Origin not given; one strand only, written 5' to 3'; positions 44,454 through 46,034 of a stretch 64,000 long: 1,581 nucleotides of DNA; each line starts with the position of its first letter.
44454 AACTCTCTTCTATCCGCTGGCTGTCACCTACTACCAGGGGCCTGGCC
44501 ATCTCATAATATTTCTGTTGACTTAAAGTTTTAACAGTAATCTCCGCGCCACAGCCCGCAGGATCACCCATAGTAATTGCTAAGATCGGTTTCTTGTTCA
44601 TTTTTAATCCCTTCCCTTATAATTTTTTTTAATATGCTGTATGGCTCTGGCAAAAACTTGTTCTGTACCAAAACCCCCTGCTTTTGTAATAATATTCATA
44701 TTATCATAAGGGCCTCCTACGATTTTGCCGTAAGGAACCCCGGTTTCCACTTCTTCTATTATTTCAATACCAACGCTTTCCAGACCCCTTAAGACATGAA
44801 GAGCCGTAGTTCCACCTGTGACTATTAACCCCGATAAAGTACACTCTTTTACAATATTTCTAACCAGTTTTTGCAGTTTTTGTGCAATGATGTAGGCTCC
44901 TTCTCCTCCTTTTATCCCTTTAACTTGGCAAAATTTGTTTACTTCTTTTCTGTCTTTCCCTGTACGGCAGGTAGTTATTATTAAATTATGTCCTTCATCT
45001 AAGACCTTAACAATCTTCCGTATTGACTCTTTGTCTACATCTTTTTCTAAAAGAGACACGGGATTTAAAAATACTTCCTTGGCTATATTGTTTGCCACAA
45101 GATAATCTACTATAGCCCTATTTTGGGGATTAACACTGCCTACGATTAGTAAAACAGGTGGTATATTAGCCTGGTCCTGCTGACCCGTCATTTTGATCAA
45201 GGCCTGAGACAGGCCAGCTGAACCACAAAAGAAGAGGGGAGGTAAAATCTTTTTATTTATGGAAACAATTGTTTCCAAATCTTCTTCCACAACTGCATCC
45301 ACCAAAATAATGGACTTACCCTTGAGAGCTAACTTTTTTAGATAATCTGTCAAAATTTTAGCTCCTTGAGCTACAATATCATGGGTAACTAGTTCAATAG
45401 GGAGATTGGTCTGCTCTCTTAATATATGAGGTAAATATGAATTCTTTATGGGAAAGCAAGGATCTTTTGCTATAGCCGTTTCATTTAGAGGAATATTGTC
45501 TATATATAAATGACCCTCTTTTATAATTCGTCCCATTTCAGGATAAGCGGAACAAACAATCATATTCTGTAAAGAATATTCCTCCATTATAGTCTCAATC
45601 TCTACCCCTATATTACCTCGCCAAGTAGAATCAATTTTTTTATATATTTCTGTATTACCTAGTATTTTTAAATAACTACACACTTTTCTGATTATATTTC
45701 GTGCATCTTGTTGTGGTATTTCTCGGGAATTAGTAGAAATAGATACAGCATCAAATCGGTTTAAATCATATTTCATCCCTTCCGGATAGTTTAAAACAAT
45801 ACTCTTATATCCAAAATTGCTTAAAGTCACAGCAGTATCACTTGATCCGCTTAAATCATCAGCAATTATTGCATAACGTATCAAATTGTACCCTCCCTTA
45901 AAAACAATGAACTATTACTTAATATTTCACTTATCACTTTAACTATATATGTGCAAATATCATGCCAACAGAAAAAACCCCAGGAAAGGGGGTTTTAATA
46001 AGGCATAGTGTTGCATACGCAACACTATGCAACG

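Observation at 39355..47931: Sigma-54-controlled acid-sugar operon combining a DUF1537 kinase and PdxA2 with a LarA-type (nickel-pincer) racemase/epimerase and a TRAP transporter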

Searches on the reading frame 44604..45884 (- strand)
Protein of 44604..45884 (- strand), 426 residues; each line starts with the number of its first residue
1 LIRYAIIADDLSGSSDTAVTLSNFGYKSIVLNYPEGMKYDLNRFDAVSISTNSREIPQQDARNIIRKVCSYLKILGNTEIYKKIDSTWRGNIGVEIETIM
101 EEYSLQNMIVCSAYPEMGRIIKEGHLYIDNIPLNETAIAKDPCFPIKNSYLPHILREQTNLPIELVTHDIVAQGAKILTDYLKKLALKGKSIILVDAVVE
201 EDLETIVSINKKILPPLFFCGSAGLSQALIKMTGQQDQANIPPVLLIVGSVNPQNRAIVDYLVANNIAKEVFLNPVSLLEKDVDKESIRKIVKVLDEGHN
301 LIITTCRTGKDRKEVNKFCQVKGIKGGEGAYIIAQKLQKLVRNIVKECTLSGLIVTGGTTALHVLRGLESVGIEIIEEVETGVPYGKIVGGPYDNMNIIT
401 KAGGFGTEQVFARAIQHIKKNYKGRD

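Call 3: search_protein_families(library=pfam, proteins=[window:44604-45884:-])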
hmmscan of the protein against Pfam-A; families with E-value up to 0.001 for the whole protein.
window:44604-45884:- (426 aa): 2 families
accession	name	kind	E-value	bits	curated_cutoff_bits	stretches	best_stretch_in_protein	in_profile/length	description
PF07005.16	SBD_N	-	2.5e-59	201.3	25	1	5-229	2-230/230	Sugar-binding N-terminal domain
PF17042.10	NBD_C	-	2.9e-25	90.1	28.3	1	245-411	1-168/168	Nucleotide-binding C-terminal domain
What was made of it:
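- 44604..45884 (-): DUF1537 four-carbon acid-sugar kinase, most similar to D-threonate kinase. TTG start after an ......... ribosome-binding site. PF07005 + PF17042 (call 3).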

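Call 4: search_protein_families(library=ncbifam, proteins=[window:44604-45884:-])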
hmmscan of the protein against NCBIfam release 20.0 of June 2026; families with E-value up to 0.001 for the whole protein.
window:44604-45884:- (426 aa): 3 families
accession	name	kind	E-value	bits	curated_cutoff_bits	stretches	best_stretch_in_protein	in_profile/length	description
NF047819.1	ThrnKinDtnkGamma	equivalog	4.4e-85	286.1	450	1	5-423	4-421/422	D-threonate kinase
NF043035.1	OxoTetrKin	equivalog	2.1e-50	171.8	350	1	6-415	4-417/418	3-oxo-tetronate kinase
NF042436.1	OxoIsoapKin_OiaK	equivalog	2.9e-15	55.9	700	1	5-414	12-449/451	3-oxo-isoapionate kinase OiaK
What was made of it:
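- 44604..45884 (-): NCBIfam DtnK 286 bits (cut-off 450) against OtnK 172 (call 4).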

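Call 56: search_solved_structures(query=window:44604-45884:-, max_evalue=0.001)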
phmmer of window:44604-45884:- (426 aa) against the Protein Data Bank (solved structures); distinct sequences matched with E-value up to 0.001: 5.
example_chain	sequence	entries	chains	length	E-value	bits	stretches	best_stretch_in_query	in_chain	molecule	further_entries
4xfm_A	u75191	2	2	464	2.2e-43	152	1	5-419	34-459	Uncharacterized protein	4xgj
4xfr_A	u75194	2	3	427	1.2e-38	136.4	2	5-252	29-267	Uncharacterized protein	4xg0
5dmh_A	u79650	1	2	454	4.7e-24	88.3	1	6-417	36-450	Uncharacterized protein conserved in bacteria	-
1yzy_A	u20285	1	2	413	4.8e-22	81.7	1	5-208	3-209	Hypothetical protein HI1011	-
3dqq_A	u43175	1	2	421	3.3e-21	79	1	1-232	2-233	Putative tRNA synthase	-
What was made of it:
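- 44604..45884 (-): Best solved relatives are 4XFM and 4XFR (call 56).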

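Call 89: find_homologous_proteins(query=window:44604-45884:-, max_evalue=1e-20)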
Query window:44604-45884:- (426 aa): 3129 proteins with E <= 1e-20 among 8000 candidates; the best 120 are listed.
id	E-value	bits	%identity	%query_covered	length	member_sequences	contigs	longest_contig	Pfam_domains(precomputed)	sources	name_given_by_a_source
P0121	1.5e-277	938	100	100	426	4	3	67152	PF17042.11,PF07005.17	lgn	-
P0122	9.8e-221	751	78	99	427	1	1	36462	PF17042.11,PF07005.17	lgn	-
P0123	5.7e-151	521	55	100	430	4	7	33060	PF17042.11,PF07005.17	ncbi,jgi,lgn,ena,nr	ncbi:MAG: hypothetical protein JG781_1133 [Peptococcaceae bacterium]|jgi:uncharacterized protein Ygb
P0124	2.8e-144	499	53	99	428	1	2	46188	PF17042.11,PF07005.17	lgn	-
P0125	1.1e-137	477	52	99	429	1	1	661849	PF17042.11,PF07005.17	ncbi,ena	-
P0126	6.6e-136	472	52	100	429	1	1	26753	PF17042.11,PF07005.17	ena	-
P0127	2.0e-131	457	51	100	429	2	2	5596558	PF17042.11,PF07005.17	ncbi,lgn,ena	-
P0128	6.0e-131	455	52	99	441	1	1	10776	PF17042.11,PF07005.17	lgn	-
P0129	8.9e-128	445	49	99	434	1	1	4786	PF17042.11,PF07005.17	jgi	jgi:D-threonate/D-erythronate kinase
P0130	3.5e-124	433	48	98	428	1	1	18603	PF17042.11,PF07005.17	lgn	-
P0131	5.5e-123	429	50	100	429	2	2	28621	PF17042.11,PF07005.17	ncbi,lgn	ncbi:MAG: four-carbon acid sugar kinase family protein [Syntrophobacter sp.]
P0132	3.5e-116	407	46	97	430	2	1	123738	PF17042.11,PF07005.17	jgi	-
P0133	2.5e-115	404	44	99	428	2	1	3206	PF17042.11,PF07005.17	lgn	-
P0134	3.8e-110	387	41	99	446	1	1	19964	PF17042.11,PF07005.17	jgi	jgi:uncharacterized protein YgbK (DUF1537 family)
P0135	5.8e-109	383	45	96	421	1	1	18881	PF17042.11,PF07005.17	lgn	-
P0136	2.0e-105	371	42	98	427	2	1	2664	PF17042.11,PF07005.17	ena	-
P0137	9.4e-105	369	43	98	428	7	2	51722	PF17042.11,PF07005.17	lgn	-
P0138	3.0e-104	367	42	98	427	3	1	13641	PF17042.11,PF07005.17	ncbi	-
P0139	1.7e-101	358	42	98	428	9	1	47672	PF17042.11,PF07005.17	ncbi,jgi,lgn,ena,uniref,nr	ncbi:MAG: hypothetical protein GT601_15715 [Acidaminobacter sp.]|uniref:four-carbon acid sugar kinas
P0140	6.7e-100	353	41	98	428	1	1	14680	PF17042.11,PF07005.17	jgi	-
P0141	1.3e-99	352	40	99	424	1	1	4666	PF17042.11,PF07005.17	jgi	jgi:D-threonate/D-erythronate kinase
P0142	7.3e-98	346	42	100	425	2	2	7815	PF17042.11,PF07005.17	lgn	-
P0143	2.5e-96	341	39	99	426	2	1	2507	PF17042.11,PF07005.17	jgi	-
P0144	3.1e-96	341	40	99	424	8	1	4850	PF17042.11,PF07005.17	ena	-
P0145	5.9e-96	340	41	98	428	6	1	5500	PF17042.11,PF07005.17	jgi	-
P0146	1.2e-95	339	42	99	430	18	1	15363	PF17042.11,PF07005.17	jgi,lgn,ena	-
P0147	7.4e-95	336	40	99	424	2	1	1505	PF17042.11,PF07005.17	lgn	-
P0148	9.9e-94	333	39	99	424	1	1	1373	PF17042.11,PF07005.17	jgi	jgi:uncharacterized protein YgbK (DUF1537 family)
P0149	3.1e-93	331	42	99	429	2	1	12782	PF17042.11,PF07005.17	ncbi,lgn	ncbi:MAG: four-carbon acid sugar kinase family protein [Peptococcales bacterium]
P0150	5.2e-93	330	38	99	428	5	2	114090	PF17042.11,PF07005.17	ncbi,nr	ncbi:MAG: four-carbon acid sugar kinase family protein [Deltaproteobacteria bacterium]|nr:four-carbo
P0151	1.8e-92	328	40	98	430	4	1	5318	PF17042.11,PF07005.17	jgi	jgi:uncharacterized protein YgbK (DUF1537 family)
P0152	1.9e-92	328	41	100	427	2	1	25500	PF17042.11,PF07005.17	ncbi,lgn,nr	ncbi:MAG: hypothetical protein JM58_03680 [Peptococcaceae bacterium BICA1-8]|nr:MAG: hypothetical pr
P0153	2.8e-92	328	40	100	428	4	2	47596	PF17042.11,PF07005.17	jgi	jgi:uncharacterized protein YgbK (DUF1537 family)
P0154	1.5e-91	326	40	99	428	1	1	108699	PF17042.11,PF07005.17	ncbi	ncbi:MAG: four-carbon acid sugar kinase family protein [Peptococcaceae bacterium]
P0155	3.0e-91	325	39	99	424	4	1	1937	PF17042.11,PF07005.17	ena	-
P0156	3.1e-91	324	41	99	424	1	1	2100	PF17042.11,PF07005.17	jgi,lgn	-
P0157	5.5e-91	324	42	99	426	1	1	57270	PF17042.11,PF07005.17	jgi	-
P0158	6.0e-91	324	39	98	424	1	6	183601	PF17042.11,PF07005.17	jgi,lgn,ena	jgi:D-threonate/D-erythronate kinase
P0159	1.3e-90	322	41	98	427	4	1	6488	PF17042.11,PF07005.17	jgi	-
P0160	3.6e-90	321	40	99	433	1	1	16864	PF17042.11,PF07005.17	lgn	-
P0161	6.6e-90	320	40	99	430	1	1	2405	PF17042.11,PF07005.17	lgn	-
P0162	9.3e-90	320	40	99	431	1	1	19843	PF17042.11,PF07005.17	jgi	jgi:uncharacterized protein YgbK (DUF1537 family)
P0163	1.3e-89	319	40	96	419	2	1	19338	PF17042.11,PF07005.17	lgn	-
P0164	1.9e-89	319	39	99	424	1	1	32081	PF17042.11,PF07005.17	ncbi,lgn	-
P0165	2.6e-89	318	39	97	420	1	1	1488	PF17042.11,PF07005.17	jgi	jgi:uncharacterized protein YgbK (DUF1537 family)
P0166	1.6e-88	316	39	99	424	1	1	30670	PF17042.11,PF07005.17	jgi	-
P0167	1.8e-88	315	40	99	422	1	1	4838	PF17042.11,PF07005.17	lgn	-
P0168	2.2e-88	315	38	99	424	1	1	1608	PF17042.11,PF07005.17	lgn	-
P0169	4.8e-88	314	39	100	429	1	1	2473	PF17042.11,PF07005.17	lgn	-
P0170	5.2e-88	314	39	99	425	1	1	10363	PF17042.11,PF07005.17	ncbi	-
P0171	7.6e-88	313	40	99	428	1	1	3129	PF17042.11,PF07005.17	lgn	-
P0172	3.4e-87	311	39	99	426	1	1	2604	PF17042.11,PF07005.17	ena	-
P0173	1.0e-85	306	38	99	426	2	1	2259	PF17042.11,PF07005.17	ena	-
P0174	3.4e-85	305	38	99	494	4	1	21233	PF17042.11,PF07005.17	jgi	-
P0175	2.4e-84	302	39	99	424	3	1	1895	PF17042.11,PF07005.17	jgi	-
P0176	1.9e-81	292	38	99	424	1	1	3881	PF17042.11,PF07005.17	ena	-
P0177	2.1e-81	292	39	98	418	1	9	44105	PF17042.11,PF07005.17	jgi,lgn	jgi:uncharacterized protein YgbK (DUF1537 family)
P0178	4.8e-81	291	36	99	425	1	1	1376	PF17042.11,PF07005.17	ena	-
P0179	2.6e-73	265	35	99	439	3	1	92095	PF17042.11,PF07005.17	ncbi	ncbi:MAG: four-carbon acid sugar kinase family protein [Bacillota bacterium]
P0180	1.3e-72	263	36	99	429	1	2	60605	PF17042.11,PF07005.17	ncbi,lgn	ncbi:MAG: four-carbon acid sugar kinase family protein [Bacillota bacterium]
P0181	2.0e-64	236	36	97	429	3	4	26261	PF17042.11,PF07005.17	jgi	jgi:uncharacterized protein YgbK (DUF1537 family)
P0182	5.5e-64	235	33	97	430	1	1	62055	PF17042.11,PF07005.17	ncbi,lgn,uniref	ncbi:four-carbon acid sugar kinase family protein [Salipaludibacillus sp. CF4.18]|uniref:four-carbon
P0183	2.9e-63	232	35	97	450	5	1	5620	PF17042.11,PF07005.17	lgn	-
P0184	4.7e-63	232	34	98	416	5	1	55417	PF17042.11,PF07005.17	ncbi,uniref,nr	ncbi:four-carbon acid sugar kinase family protein [Calorimonas adulescens]|uniref:Four-carbon acid s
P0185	9.7e-62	227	31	98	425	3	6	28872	PF17042.11,PF07005.17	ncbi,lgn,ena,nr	ncbi:MAG TPA: four-carbon acid sugar kinase family protein [Firmicutes bacterium]|nr:four-carbon aci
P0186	1.6e-60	223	31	97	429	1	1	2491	PF17042.11,PF07005.17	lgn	-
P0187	3.1e-60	222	33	98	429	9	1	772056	PF17042.11,PF07005.17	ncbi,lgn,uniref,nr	ncbi:four-carbon acid sugar kinase family protein [Neobacillus niacini]|uniref:four-carbon acid suga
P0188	3.6e-60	222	32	98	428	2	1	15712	PF17042.11,PF07005.17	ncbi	-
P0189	4.9e-60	222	32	98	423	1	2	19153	PF17042.11,PF07005.17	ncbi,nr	ncbi:four-carbon acid sugar kinase family protein [Candidatus Bathyarchaeota archaeon]|nr:four-carbo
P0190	5.4e-60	222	33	98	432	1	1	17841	PF17042.11,PF07005.17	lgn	-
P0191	1.1e-59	221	33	99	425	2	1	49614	PF17042.11,PF07005.17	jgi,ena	-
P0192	2.0e-59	220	34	98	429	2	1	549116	PF17042.11,PF07005.17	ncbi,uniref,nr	ncbi:uncharacterized protein YgbK (DUF1537 family) [Evansella vedderi]|uniref:Uncharacterized protei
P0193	5.2e-59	218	32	97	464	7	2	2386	PF17042.11,PF07005.17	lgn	-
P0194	9.3e-59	218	33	97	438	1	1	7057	PF17042.11,PF07005.17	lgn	-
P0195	1.0e-58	217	31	98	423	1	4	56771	PF17042.11,PF07005.17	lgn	-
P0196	1.2e-58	217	33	98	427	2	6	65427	PF17042.11,PF07005.17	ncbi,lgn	ncbi:MAG: four-carbon acid sugar kinase family protein [Candidatus Bathyarchaeia archaeon]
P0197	2.5e-58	216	32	95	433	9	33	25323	PF17042.11,PF07005.17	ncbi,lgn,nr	ncbi:MAG: four-carbon acid sugar kinase family protein [Limnochordales bacterium]|nr:hypothetical pr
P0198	3.0e-58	216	33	97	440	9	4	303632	PF17042.11,PF07005.17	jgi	jgi:uncharacterized protein YgbK (DUF1537 family)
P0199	4.5e-58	215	32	98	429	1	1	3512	PF17042.11,PF07005.17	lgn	-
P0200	8.0e-58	214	33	98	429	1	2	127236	PF17042.11,PF07005.17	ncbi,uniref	ncbi:four-carbon acid sugar kinase family protein [Halalkalibacter kiskunsagensis]|uniref:Four-carbo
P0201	1.0e-57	214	32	99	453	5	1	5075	PF17042.11,PF07005.17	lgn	-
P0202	1.1e-57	214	34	99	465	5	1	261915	PF17042.11,PF07005.17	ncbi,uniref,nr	ncbi:four-carbon acid sugar kinase family protein [Pectinatus haikarae]|uniref:four-carbon acid suga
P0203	1.2e-57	214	32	98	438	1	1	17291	PF17042.11,PF07005.17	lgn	-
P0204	1.2e-57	214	32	97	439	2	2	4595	PF17042.11,PF07005.17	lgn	-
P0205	1.4e-57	214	32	99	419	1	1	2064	PF17042.11,PF07005.17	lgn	-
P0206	2.1e-57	213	31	98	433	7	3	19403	PF17042.11,PF07005.17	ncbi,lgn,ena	-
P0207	2.3e-57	213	31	98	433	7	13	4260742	PF17042.11,PF07005.17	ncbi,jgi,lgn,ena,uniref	ncbi:four-carbon acid sugar kinase family protein [Aeribacillus sp. FSL K6-2848]|uniref:four-carbon 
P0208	2.4e-57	213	33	98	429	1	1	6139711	PF17042.11,PF07005.17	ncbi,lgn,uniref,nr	ncbi:four-carbon acid sugar kinase family protein [Neobacillus sp. DY30]|uniref:four-carbon acid sug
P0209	2.4e-57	213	34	98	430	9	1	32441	PF17042.11,PF07005.17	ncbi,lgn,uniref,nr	ncbi:four-carbon acid sugar kinase family protein [Aeribacillus pallidus]|uniref:four-carbon acid su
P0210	2.9e-57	213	31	99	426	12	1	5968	PF17042.11,PF07005.17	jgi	-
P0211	4.2e-57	212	34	97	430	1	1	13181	PF17042.11,PF07005.17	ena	-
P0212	4.2e-57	212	31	98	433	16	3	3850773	PF17042.11,PF07005.17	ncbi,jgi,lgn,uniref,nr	ncbi:four-carbon acid sugar kinase family protein [Saccharococcus caldoxylosilyticus]|jgi:D-threonat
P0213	4.5e-57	212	33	98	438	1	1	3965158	PF17042.11,PF07005.17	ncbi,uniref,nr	ncbi:four-carbon acid sugar kinase family protein [Radiobacillus kanasensis]|uniref:four-carbon acid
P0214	4.5e-57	212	33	98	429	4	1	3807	PF17042.11,PF07005.17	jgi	jgi:D-threonate/D-erythronate kinase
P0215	9.1e-57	211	32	98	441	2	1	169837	PF17042.11,PF07005.17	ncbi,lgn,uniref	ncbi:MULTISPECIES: four-carbon acid sugar kinase family protein [unclassified Paenibacillus]|uniref:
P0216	1.0e-56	211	31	99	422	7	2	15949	PF17042.11,PF07005.17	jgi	jgi:uncharacterized protein YgbK (DUF1537 family)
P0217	1.1e-56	211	31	99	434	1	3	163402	PF17042.11,PF07005.17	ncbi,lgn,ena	-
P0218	1.3e-56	210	31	97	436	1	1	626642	PF17042.11,PF07005.17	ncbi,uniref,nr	ncbi:four-carbon acid sugar kinase family protein [Sutcliffiella deserti]|uniref:four-carbon acid su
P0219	1.4e-56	210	34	98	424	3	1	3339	PF17042.11,PF07005.17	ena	-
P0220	2.1e-56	210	33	98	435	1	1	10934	PF17042.11,PF07005.17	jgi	jgi:uncharacterized protein YgbK (DUF1537 family)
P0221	2.4e-56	210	33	98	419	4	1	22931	PF17042.11,PF07005.17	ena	-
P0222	3.0e-56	209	35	98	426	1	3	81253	PF17042.11,PF07005.17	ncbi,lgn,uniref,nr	ncbi:four-carbon acid sugar kinase family protein [Clostridiisalibacter paucivorans]|uniref:four-car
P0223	3.1e-56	209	30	98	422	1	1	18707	PF17042.11,PF07005.17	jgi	-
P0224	3.7e-56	209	31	99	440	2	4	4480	PF17042.11,PF07005.17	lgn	-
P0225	3.8e-56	209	31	98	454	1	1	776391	PF17042.11,PF07005.17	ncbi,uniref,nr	ncbi:four-carbon acid sugar kinase family protein [Paenibacillus piri]|uniref:Four-carbon acid sugar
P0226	4.4e-56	209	33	98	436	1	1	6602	PF17042.11,PF07005.17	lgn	-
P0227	5.5e-56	208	31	99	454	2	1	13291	PF17042.11,PF07005.17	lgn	-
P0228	7.6e-56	208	31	99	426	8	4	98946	PF17042.11,PF07005.17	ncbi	ncbi:MAG: four-carbon acid sugar kinase family protein [Candidatus Bathyarchaeia archaeon]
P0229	8.4e-56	208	30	97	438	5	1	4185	PF17042.11,PF07005.17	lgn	-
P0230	1.3e-55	207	31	99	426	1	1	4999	PF17042.11,PF07005.17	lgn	-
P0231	1.4e-55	207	32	99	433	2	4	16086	PF17042.11,PF07005.17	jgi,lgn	-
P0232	1.7e-55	207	32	98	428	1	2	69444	PF17042.11,PF07005.17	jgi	jgi:uncharacterized protein YgbK (DUF1537 family)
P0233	1.8e-55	207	33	99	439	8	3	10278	PF17042.11,PF07005.17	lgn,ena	-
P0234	2.2e-55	206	31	98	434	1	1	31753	PF17042.11,PF07005.17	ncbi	-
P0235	2.3e-55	206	32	98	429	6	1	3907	PF17042.11,PF07005.17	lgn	-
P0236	3.5e-55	206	32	97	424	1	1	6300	PF17042.11,PF07005.17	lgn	-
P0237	5.5e-55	205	32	99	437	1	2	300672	PF17042.11,PF07005.17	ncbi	ncbi:MAG: four-carbon acid sugar kinase family protein [Candidatus Bathyarchaeia archaeon]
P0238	6.7e-55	205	30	98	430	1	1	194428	PF17042.11,PF07005.17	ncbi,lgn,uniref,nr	ncbi:uncharacterized protein YgbK (DUF1537 family) [Caldalkalibacillus uzonensis]|uniref:Uncharacter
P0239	8.0e-55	205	33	97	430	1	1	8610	PF17042.11,PF07005.17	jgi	jgi:uncharacterized protein YgbK (DUF1537 family)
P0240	1.1e-54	204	30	98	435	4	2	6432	PF17042.11,PF07005.17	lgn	-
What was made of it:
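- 44604..45884 (-): Public sources name relatives 'D-threonate/D-erythronate kinase' (call 89).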

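Call 90: find_encoding_contigs(protein=P0127, flank=8000, max_places=1)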
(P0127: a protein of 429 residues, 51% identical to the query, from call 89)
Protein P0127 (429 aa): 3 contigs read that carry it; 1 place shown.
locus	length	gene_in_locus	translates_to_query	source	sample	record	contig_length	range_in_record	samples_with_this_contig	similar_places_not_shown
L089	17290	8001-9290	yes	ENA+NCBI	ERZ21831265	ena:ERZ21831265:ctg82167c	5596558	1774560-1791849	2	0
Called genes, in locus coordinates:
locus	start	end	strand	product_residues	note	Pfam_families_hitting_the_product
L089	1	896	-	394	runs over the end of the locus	PF13560:HTH_31 (weak), PF01381:HTH_3, PF06114:Peptidase_M78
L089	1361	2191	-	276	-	PF00078:RVT_1, PF08388:GIIM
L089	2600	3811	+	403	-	PF00239:Resolvase, PF07508:Recombinase, PF13408:Zn_ribbon_recom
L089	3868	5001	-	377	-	PF00078:RVT_1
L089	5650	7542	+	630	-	PF06506:PrpR_N, PF00989:PAS (weak), PF13188:PAS_8 (weak), PF00158:Sigma54_activat, PF14532:Sigma54_activ_2, PF07728:AAA_5 (weak), PF25601:AAA_lid_14, PF02954:HTH_8, +1 more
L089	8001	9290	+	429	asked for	PF07005:SBD_N, PF17042:NBD_C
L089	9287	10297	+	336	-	PF04166:PdxA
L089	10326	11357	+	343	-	PF08240:ADH_N, PF16912:Glu_dehyd_C, PF00107:ADH_zinc_N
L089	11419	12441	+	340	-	PF03480:DctP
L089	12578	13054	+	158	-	PF03479:PCC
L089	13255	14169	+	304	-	PF02826:2-Hacid_dh_C, PF03446:NAD_binding_2, PF03807:F420_oxidored (weak), PF14833:NAD_binding_11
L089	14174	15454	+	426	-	PF06808:DctM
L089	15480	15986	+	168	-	PF04290:DctQ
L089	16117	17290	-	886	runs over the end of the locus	PF01571:GCV_T, PF08669:GCV_T_C (faint), PF00464:SHMT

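Call 91: find_encoding_contigs(protein=P0125, flank=8000, max_places=1)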
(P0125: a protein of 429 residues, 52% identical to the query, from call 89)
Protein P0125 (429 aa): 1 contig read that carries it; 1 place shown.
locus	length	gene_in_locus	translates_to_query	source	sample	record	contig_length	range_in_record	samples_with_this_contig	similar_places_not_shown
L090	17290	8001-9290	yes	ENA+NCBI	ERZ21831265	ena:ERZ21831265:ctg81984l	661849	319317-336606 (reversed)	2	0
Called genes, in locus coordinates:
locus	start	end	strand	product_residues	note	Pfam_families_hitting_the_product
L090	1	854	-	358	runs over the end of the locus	PF04069:OpuAC (weak), PF13379:NMT1_2, PF09084:NMT1, PF12974:Phosphonate-bd (weak)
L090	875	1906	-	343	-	PF01784:DUF34_NIF3 (weak)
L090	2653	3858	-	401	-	PF07690:MFS_1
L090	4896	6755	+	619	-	PF06506:PrpR_N, PF00989:PAS (weak), PF13188:PAS_8, PF00158:Sigma54_activat, PF14532:Sigma54_activ_2, PF07728:AAA_5 (weak), PF25601:AAA_lid_14, PF02954:HTH_8, +3 more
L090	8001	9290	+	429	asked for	PF07005:SBD_N, PF17042:NBD_C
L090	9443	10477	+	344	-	PF08240:ADH_N, PF16912:Glu_dehyd_C, PF00107:ADH_zinc_N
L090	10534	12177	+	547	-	PF03480:DctP, PF03479:PCC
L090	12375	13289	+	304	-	PF02826:2-Hacid_dh_C, PF03446:NAD_binding_2, PF03721:UDPG_MGDP_dh_N (weak), PF14833:NAD_binding_11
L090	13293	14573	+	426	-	PF06808:DctM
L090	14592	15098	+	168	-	PF04290:DctQ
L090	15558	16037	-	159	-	PF04073:tRNA_edit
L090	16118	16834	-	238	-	PF00392:GntR, PF21984:DnaD_N (weak), PF14502:HTH_41 (faint), PF07729:FCD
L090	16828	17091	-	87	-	-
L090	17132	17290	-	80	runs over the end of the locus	-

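Call 92: find_encoding_contigs(protein=P0139, flank=8000, max_places=1)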
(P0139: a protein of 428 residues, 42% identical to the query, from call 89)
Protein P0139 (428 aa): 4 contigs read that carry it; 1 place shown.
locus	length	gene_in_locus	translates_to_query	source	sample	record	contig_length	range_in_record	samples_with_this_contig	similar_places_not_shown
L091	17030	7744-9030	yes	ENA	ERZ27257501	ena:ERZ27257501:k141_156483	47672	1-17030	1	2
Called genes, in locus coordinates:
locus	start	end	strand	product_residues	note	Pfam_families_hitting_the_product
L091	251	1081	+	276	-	PF04069:OpuAC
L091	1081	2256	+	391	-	PF00528:BPD_transp_1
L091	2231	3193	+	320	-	PF00005:ABC_tran, PF13304:AAA_21 (faint)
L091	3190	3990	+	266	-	PF00528:BPD_transp_1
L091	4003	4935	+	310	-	PF00248:Aldo_ket_red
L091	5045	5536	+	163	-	PF13302:Acetyltransf_3, PF13420:Acetyltransf_4, PF00583:Acetyltransf_1, PF13673:Acetyltransf_10 (weak), PF13508:Acetyltransf_7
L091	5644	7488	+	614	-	PF06506:PrpR_N, PF00989:PAS (weak), PF13188:PAS_8, PF00158:Sigma54_activat, PF14532:Sigma54_activ_2, PF07728:AAA_5, PF25601:AAA_lid_14, PF02954:HTH_8, +3 more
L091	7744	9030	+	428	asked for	PF07005:SBD_N, PF17042:NBD_C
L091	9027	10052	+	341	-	PF04166:PdxA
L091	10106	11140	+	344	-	PF03401:TctC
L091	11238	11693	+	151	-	PF07331:TctB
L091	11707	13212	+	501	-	PF01970:TctA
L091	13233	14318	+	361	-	PF08240:ADH_N, PF00107:ADH_zinc_N, PF13602:ADH_zinc_N_2 (weak)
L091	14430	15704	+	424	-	PF09861:Lar_N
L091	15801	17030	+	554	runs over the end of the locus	PF00920:ILVD_EDD_N, PF24877:ILV_EDD_C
